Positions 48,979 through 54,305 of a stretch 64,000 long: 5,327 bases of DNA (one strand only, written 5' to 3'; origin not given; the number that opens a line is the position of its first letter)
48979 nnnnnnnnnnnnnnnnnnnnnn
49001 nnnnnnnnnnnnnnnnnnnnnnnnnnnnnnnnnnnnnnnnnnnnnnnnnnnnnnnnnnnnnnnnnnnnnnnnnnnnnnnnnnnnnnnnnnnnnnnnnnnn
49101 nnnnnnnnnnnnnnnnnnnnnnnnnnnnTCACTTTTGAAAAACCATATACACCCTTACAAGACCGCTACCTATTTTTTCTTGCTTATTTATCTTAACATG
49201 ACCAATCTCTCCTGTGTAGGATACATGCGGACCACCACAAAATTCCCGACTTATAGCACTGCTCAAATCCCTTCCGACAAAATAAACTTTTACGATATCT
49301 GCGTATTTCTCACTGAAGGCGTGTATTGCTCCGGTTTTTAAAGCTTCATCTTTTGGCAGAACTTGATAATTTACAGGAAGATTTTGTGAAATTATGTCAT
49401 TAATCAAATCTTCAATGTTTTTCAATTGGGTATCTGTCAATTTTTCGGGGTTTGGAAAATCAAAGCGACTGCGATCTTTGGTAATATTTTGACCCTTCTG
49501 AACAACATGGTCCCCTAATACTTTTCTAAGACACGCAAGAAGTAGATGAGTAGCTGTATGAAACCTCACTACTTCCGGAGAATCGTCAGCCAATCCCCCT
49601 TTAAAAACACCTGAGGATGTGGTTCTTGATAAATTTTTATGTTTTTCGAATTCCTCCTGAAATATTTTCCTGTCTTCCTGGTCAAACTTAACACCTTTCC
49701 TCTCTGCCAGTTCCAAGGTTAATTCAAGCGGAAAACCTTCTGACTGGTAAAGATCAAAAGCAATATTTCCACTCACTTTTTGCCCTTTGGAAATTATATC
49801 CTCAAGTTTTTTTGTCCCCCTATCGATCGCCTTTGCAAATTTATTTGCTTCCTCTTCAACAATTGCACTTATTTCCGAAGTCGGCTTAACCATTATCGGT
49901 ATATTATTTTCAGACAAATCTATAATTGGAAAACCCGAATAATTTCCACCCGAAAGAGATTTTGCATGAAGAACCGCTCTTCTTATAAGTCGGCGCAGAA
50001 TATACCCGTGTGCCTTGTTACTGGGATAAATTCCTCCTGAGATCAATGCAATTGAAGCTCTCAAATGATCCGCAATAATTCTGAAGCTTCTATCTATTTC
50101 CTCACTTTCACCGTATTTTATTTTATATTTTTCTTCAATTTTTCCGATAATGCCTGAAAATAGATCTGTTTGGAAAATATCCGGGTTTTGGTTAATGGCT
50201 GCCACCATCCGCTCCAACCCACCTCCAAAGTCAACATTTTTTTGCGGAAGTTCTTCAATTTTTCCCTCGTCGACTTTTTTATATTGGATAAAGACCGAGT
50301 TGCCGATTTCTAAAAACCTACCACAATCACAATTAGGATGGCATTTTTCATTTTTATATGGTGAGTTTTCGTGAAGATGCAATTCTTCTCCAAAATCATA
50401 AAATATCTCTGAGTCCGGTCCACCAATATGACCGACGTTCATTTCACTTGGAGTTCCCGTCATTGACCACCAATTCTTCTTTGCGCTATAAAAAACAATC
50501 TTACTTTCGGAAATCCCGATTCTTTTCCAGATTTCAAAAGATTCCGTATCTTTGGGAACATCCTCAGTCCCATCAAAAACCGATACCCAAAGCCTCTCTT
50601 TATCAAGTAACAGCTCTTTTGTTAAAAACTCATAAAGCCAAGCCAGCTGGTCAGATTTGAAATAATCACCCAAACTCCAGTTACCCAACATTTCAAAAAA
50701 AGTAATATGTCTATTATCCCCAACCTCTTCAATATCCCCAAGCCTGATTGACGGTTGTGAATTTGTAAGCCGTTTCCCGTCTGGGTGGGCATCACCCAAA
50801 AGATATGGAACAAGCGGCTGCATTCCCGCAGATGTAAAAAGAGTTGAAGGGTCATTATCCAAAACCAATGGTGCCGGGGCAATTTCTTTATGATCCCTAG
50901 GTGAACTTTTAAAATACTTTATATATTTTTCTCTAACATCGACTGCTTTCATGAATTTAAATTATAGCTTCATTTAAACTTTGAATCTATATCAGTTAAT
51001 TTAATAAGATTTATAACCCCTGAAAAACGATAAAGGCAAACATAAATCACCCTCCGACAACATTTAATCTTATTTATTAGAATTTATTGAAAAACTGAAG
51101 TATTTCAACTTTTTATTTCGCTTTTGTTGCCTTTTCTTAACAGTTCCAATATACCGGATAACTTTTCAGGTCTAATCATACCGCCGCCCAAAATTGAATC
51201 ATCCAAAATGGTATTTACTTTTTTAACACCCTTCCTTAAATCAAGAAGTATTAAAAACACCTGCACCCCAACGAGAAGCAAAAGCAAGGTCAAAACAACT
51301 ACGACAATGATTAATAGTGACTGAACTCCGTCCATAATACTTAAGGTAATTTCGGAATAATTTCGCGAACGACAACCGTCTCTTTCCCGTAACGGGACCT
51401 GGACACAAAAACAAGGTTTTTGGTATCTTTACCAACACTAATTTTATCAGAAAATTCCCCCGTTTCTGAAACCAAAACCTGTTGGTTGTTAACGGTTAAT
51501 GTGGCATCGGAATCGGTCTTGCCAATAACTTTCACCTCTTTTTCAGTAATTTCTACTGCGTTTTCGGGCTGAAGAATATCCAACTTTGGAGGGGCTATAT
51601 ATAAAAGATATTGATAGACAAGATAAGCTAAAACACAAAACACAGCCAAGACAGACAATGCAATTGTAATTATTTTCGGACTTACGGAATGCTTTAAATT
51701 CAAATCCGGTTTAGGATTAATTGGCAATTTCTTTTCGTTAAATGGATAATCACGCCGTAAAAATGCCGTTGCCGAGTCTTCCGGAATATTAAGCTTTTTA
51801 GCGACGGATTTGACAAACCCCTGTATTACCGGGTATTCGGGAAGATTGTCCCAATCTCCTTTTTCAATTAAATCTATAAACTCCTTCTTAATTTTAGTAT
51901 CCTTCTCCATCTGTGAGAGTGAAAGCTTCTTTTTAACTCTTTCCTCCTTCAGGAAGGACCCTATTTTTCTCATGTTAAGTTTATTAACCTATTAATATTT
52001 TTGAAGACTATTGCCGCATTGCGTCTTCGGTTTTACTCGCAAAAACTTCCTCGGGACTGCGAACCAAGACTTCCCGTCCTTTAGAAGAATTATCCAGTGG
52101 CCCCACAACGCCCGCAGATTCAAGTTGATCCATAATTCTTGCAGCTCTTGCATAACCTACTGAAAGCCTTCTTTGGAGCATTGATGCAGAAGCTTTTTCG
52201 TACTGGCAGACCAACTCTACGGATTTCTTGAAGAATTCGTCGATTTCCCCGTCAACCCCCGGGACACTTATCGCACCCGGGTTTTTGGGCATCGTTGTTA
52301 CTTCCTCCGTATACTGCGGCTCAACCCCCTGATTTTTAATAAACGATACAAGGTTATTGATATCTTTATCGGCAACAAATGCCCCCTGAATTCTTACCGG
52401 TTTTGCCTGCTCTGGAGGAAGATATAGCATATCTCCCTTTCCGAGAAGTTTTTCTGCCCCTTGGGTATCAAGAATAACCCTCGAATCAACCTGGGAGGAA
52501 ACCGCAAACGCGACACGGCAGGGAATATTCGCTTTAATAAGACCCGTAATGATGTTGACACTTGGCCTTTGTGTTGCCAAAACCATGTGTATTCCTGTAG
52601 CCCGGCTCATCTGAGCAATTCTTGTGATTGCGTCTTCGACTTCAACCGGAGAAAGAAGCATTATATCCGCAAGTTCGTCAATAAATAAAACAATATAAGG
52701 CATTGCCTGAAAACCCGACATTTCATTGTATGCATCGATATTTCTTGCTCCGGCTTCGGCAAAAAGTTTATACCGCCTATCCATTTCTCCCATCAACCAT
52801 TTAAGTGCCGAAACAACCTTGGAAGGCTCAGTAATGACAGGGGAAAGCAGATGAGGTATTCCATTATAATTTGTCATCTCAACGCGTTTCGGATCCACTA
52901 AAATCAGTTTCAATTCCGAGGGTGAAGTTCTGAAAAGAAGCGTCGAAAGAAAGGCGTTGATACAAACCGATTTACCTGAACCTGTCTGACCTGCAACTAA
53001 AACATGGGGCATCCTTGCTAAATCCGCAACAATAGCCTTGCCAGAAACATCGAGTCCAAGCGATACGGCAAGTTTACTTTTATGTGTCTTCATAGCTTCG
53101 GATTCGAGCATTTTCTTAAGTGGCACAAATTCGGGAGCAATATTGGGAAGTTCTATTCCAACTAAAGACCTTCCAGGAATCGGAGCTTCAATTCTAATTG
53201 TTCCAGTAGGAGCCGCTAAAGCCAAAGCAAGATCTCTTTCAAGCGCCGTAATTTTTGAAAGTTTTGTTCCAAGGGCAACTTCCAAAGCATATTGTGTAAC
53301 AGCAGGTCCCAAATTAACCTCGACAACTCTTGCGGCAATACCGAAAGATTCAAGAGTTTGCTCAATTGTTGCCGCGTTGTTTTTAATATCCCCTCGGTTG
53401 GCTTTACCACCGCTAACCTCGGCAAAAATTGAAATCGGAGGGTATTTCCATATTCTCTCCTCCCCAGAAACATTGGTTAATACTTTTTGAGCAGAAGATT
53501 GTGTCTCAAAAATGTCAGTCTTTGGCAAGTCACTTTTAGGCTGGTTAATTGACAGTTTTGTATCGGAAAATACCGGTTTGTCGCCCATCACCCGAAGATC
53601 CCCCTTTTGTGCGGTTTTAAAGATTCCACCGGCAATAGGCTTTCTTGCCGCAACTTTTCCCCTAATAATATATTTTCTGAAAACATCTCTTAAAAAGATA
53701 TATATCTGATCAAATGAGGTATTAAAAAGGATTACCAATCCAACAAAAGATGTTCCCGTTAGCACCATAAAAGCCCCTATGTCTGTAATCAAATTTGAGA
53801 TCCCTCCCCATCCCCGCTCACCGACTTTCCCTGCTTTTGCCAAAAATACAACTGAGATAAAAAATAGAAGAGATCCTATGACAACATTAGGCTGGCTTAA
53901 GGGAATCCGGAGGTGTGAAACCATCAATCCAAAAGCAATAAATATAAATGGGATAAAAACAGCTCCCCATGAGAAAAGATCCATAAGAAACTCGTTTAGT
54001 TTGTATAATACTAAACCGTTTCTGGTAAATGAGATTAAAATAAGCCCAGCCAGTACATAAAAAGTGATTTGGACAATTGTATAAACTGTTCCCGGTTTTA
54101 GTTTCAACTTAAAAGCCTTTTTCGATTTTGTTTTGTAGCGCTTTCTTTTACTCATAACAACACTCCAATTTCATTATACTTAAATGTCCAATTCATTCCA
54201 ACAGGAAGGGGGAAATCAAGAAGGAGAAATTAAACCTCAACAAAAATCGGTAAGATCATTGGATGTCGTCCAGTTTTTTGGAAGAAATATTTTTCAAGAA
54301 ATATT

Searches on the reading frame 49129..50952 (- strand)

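Call 30: search_protein_families(library=pfam, proteins=[window:49129-50952:-], max_evalue=0.00001)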
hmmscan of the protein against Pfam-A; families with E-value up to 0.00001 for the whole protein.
window:49129-50952:- (607 aa): 2 families
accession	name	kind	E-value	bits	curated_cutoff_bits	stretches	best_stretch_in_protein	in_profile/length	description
PF01411.24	tRNA-synt_2c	-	5.8e-112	375.4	30.3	1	5-444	1-430/552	tRNA synthetases class II (A)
PF07973.19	tRNA_SAD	-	1e-13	51.4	24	1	554-602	1-44/44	Threonyl and Alanyl tRNA synthetase second additional domain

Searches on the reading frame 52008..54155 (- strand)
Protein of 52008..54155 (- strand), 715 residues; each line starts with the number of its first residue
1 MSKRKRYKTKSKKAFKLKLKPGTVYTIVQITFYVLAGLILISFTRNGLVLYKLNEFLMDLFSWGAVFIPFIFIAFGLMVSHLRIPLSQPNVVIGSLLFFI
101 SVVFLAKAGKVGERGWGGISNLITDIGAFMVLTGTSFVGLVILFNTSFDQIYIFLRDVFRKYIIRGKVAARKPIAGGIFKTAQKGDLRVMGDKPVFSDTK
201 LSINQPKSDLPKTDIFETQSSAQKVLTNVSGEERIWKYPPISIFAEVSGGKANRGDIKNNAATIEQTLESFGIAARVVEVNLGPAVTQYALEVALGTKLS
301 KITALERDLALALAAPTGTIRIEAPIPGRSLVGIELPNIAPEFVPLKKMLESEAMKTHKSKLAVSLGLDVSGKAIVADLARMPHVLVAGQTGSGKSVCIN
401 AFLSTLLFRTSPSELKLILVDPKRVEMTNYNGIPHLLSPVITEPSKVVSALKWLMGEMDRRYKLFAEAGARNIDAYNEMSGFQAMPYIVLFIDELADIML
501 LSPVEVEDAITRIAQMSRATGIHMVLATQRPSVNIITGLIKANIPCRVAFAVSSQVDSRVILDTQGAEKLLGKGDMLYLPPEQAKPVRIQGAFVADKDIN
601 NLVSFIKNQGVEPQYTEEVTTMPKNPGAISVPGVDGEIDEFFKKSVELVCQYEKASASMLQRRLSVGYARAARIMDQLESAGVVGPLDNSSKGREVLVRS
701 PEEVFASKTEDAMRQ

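Call 30: search_protein_families(library=pfam, proteins=[window:52008-54155:-], max_evalue=0.00001)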
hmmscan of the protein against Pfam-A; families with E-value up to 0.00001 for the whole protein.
window:52008-54155:- (715 aa): 3 families
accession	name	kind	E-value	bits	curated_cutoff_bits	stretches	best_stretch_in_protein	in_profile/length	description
PF01580.24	FtsK_SpoIIIE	-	2.2e-59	201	24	1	346-533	2-221/221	FtsK/SpoIIIE family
PF17854.6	FtsK_alpha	-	3.3e-26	91.9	22.9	1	245-338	8-101/101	FtsK alpha domain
PF09397.16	FtsK_gamma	-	1e-23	83.2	30.6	1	637-698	2-62/63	Ftsk gamma domain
